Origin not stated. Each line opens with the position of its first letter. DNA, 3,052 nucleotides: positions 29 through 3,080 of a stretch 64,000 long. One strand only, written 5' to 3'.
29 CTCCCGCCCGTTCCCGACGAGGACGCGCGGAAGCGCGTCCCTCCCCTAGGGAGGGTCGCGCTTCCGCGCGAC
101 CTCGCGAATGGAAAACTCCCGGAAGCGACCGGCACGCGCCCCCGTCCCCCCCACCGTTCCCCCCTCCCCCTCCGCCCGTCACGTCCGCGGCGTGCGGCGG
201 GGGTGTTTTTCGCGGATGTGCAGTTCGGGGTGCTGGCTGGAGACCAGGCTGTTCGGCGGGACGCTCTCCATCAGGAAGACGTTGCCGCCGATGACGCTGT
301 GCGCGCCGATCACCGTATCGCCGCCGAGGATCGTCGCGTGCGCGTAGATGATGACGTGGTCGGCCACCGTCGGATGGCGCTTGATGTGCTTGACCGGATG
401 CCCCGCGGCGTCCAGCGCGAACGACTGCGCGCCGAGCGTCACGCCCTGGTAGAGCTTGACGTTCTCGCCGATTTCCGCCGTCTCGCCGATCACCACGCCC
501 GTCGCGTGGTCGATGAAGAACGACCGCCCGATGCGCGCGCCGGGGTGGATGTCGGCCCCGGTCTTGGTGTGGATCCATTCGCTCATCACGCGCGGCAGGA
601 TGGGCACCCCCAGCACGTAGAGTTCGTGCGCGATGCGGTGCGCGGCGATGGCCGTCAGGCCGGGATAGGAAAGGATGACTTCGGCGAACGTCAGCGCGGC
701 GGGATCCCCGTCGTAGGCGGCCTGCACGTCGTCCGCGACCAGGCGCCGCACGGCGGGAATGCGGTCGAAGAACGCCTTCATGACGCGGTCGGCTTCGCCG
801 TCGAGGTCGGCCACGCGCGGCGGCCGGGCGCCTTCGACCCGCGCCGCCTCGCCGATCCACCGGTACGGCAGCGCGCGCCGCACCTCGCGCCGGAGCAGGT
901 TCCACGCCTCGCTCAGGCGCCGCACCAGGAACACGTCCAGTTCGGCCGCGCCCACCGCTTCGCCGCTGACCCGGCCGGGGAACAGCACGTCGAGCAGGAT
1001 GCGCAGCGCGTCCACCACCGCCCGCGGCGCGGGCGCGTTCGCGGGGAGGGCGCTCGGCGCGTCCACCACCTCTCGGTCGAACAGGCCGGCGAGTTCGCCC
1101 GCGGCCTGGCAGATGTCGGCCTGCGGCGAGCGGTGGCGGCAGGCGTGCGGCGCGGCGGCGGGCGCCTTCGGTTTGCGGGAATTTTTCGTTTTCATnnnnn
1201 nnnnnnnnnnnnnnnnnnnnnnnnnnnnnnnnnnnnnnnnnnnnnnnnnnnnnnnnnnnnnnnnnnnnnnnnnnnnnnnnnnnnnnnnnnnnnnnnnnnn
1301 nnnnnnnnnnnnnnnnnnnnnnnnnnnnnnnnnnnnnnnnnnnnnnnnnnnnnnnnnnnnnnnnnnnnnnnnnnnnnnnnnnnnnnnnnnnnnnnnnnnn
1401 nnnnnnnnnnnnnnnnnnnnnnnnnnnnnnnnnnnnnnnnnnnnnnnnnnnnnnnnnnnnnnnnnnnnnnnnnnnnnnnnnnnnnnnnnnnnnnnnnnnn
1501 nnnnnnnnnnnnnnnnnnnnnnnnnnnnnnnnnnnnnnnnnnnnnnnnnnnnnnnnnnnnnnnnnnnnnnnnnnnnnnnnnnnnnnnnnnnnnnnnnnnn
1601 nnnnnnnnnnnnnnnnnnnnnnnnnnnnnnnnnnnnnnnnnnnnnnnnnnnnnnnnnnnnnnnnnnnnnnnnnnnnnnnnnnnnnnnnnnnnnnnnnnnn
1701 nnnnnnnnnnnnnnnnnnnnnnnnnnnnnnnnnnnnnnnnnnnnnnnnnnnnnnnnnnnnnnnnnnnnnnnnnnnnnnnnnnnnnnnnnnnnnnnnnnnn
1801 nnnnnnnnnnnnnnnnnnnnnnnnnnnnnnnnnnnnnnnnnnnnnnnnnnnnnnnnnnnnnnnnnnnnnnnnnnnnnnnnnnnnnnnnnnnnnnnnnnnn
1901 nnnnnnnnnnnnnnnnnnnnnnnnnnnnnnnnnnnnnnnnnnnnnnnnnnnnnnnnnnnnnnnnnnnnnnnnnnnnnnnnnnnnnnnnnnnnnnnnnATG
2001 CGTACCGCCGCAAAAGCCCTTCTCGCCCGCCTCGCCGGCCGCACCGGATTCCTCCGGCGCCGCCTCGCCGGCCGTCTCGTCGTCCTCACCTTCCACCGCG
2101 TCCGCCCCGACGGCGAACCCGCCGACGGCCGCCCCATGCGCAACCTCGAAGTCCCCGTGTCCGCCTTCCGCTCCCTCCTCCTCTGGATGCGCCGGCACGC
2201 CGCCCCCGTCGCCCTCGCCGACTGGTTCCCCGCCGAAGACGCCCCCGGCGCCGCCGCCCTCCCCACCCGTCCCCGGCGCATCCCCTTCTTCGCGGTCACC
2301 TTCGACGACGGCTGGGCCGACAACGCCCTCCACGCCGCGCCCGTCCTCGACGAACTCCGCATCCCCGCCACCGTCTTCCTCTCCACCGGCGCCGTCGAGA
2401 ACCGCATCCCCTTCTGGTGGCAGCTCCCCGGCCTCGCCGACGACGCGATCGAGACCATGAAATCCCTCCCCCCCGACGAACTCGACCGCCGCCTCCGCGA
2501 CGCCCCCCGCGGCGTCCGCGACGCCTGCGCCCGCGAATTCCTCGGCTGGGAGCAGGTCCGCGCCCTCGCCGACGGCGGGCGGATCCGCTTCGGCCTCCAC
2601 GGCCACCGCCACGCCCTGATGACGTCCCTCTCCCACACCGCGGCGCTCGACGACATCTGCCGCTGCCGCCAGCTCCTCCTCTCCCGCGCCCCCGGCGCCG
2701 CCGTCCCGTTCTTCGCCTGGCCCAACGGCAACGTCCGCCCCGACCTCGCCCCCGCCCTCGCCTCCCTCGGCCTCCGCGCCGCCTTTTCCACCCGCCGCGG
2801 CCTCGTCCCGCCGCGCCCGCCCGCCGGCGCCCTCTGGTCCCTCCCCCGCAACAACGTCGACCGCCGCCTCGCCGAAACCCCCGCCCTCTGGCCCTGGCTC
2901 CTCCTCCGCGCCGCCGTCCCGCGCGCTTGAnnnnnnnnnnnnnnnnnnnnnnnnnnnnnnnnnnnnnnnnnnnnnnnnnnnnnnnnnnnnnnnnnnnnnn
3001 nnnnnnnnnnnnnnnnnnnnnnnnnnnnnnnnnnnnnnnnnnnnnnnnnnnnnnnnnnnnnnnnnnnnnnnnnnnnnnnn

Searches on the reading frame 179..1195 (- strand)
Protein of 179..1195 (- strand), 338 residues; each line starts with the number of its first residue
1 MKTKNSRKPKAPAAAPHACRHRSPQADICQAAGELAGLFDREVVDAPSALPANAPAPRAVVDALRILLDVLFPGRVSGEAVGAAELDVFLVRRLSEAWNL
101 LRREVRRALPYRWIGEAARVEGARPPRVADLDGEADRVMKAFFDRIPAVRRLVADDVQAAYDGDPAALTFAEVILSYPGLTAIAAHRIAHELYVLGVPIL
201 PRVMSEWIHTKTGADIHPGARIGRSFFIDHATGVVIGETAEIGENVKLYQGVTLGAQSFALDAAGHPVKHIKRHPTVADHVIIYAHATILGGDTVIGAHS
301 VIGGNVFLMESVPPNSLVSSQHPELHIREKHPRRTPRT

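Call 63: search_protein_families(library=pfam, proteins=[window:179-1195:-])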
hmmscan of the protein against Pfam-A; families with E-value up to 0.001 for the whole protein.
window:179-1195:- (338 aa): 2 families
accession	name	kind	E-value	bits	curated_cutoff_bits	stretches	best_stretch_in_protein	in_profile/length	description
PF00132.30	Hexapep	-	2e-07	30.9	27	0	220-255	2-35/36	Bacterial transferase hexapeptide (six repeats)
PF06426.19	SATase_N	-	0.00086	20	21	0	137-184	57-104/105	Serine acetyltransferase, N-terminal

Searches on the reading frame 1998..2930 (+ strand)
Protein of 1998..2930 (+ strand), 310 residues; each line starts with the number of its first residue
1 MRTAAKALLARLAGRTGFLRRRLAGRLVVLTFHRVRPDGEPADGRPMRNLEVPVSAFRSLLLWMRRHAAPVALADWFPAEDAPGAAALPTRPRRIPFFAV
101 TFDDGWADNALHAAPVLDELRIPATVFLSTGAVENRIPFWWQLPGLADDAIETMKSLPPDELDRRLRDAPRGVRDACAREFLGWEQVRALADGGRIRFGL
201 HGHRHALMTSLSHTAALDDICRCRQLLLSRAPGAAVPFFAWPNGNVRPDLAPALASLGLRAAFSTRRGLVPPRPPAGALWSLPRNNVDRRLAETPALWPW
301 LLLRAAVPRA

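Call 63: search_protein_families(library=pfam, proteins=[window:1998-2930:+])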
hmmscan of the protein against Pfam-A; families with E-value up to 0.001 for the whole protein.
window:1998-2930:+ (310 aa): 1 family
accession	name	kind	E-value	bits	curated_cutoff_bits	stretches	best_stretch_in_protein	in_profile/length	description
PF01522.26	Polysacc_deac_1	-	8.2e-19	68.2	23.1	1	97-261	8-123/124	Polysaccharide deacetylase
